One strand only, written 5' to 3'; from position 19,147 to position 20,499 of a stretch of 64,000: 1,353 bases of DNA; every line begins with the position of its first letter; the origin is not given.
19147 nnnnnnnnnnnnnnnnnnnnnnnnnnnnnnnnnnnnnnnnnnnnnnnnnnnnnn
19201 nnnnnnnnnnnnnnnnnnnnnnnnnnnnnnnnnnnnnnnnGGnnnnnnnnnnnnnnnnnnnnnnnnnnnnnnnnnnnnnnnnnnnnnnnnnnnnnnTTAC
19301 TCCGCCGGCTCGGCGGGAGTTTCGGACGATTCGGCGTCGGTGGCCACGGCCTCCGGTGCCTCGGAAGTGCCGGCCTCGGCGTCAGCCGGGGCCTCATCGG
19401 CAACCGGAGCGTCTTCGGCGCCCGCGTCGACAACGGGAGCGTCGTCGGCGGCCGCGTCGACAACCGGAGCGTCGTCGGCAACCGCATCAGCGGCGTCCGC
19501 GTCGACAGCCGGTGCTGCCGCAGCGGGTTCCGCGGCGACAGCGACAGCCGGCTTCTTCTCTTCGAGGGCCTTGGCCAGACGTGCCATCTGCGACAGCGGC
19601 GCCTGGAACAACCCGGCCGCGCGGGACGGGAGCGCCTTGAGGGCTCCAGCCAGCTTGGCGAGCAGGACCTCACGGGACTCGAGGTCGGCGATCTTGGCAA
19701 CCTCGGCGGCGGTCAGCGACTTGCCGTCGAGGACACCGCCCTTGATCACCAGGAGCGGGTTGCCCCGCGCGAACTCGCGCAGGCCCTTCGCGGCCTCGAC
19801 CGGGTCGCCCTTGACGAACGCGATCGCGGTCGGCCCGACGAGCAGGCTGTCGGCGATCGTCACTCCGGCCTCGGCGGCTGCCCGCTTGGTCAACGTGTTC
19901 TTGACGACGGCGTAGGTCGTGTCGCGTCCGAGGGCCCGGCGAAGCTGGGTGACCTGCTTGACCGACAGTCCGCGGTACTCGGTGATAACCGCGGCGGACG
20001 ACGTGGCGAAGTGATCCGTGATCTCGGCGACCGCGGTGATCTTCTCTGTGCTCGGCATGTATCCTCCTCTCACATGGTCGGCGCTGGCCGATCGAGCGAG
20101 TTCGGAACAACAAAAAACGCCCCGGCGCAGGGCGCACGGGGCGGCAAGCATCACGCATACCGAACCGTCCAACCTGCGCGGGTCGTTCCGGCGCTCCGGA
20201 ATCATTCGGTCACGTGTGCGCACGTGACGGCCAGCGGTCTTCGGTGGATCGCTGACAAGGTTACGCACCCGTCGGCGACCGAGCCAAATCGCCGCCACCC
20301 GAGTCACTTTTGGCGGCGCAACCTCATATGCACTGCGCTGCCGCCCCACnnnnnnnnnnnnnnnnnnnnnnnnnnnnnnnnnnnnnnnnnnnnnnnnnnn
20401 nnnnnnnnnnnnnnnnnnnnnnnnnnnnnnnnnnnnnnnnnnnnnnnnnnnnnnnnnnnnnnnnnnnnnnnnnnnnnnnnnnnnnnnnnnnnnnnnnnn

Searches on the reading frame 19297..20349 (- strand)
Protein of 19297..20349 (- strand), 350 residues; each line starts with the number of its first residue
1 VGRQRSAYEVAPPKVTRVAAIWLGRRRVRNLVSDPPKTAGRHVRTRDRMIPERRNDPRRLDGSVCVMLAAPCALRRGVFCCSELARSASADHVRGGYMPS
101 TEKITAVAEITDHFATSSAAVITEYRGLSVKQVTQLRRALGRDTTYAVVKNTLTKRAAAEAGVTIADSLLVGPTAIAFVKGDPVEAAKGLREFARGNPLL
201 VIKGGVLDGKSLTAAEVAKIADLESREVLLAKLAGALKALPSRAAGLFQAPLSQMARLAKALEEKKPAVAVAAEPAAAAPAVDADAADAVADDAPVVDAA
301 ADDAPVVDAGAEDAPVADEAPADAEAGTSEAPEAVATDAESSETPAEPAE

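Call 42: search_protein_families(library=pfam, proteins=[window:19297-20349:-], max_evalue=0.001)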
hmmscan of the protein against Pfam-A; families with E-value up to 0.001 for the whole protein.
window:19297-20349:- (350 aa): 1 family
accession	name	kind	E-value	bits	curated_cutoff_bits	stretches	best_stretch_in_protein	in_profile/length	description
PF00466.25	Ribosomal_L10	-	2e-25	89.2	22.8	1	100-194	3-99/100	Ribosomal protein L10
